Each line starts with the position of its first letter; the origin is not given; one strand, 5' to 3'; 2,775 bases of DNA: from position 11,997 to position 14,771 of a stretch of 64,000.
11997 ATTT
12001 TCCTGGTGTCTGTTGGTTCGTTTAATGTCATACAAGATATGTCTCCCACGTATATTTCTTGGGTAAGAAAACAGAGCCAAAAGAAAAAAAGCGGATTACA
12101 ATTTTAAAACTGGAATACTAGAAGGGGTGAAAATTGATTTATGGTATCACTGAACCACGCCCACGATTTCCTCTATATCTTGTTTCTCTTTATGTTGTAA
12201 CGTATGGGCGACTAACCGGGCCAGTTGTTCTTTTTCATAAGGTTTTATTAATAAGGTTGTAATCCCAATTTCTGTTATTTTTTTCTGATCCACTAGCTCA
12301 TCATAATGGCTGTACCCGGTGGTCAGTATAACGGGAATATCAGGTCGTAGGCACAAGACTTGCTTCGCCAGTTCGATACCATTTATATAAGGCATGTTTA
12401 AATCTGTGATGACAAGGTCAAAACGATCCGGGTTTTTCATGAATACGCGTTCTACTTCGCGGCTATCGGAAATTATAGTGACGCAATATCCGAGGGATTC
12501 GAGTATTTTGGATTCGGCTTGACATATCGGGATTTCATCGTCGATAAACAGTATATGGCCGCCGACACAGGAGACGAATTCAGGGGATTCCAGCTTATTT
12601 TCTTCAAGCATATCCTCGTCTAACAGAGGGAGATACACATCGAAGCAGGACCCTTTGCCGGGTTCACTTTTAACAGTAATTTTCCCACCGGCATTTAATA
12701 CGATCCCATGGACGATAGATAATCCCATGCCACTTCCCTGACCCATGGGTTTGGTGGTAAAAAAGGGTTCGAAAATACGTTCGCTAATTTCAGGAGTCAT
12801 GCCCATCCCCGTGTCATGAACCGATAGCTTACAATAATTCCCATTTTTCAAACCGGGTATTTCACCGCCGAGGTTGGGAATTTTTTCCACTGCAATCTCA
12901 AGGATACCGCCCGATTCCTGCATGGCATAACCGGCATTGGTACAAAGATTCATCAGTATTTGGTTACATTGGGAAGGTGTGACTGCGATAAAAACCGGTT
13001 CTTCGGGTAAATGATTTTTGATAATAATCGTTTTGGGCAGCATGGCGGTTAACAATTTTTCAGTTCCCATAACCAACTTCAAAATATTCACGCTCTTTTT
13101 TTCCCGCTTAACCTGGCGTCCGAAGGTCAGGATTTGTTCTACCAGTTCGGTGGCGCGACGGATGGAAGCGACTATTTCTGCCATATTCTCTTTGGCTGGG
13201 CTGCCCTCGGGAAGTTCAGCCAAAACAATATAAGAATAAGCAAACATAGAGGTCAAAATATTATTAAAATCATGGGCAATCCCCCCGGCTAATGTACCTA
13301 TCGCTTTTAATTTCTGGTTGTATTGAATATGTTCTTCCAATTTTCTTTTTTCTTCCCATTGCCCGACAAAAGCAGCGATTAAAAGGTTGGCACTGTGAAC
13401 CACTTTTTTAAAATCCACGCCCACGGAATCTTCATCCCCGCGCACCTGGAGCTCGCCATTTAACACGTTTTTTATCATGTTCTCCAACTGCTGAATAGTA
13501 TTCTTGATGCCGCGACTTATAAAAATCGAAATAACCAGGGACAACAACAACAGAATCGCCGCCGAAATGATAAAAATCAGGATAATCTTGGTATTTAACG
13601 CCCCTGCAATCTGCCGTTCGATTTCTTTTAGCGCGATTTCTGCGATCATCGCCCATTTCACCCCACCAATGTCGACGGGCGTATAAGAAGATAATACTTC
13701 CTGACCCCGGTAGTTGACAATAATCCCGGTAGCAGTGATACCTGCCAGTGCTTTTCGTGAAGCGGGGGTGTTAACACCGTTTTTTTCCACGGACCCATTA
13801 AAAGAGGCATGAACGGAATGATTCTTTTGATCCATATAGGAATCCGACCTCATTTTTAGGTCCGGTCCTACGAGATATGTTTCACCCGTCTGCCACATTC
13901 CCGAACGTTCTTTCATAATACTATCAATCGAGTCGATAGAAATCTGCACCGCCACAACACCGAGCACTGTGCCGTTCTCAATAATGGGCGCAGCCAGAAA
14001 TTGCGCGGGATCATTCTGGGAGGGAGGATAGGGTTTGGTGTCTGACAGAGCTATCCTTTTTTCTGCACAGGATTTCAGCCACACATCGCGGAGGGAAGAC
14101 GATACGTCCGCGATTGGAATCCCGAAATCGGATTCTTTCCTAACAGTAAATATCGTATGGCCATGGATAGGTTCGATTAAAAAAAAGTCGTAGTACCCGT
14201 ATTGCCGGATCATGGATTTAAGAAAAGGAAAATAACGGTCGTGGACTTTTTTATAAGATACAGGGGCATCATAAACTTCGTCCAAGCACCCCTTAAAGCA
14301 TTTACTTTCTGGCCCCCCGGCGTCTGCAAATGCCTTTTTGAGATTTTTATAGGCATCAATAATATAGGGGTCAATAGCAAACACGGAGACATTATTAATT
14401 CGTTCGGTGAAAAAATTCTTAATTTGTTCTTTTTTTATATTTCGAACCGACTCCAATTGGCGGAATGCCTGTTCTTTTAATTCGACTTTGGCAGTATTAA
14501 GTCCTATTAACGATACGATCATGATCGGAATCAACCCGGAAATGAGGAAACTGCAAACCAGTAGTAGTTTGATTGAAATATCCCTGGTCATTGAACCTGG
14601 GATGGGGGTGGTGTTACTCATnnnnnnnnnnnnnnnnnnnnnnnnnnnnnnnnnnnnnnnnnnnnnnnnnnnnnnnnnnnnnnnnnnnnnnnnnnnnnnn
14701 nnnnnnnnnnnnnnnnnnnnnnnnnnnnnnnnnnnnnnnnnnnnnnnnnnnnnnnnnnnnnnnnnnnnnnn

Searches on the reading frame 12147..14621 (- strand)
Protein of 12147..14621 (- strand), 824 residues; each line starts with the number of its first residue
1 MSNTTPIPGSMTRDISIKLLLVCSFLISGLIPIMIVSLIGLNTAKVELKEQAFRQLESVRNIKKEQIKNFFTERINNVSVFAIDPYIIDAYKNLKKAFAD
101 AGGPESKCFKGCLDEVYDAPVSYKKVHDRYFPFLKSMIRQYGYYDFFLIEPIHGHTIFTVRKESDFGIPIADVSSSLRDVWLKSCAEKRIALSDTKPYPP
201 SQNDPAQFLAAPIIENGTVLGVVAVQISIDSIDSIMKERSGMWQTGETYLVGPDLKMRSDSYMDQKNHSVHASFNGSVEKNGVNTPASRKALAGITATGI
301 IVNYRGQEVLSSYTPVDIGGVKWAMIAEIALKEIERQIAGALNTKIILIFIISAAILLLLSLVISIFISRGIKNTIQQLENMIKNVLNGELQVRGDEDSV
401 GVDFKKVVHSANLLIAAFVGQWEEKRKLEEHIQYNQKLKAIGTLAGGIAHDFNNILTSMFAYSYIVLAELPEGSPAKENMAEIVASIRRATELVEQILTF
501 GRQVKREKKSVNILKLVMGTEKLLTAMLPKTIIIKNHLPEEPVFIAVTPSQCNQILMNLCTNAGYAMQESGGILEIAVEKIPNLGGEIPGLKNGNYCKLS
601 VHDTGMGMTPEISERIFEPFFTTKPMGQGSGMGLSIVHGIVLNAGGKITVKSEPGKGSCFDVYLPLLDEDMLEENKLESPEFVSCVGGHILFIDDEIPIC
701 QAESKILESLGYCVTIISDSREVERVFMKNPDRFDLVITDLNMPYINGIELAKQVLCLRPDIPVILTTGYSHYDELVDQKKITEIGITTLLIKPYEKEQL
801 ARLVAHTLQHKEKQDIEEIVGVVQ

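Call 39: find_encoding_contigs(protein=window:12147-14621:-, flank=10000, max_places=1)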
Protein window:12147-14621:- (824 aa): 5 contigs read that carry it; 1 place shown.
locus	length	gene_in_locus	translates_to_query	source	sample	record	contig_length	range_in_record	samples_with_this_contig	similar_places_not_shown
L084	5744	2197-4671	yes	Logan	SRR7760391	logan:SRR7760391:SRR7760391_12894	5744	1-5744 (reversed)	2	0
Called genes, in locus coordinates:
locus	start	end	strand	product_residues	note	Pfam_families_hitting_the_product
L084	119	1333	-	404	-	PF00909:Ammonium_transp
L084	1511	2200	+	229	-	PF00072:Response_reg, PF00486:Trans_reg_C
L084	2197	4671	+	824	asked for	PF02743:dCache_1, PF00512:HisKA (faint), PF02518:HATPase_c, PF00072:Response_reg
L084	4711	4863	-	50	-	-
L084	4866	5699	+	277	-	PF13483:Lactamase_B_3, PF12706:Lactamase_B_2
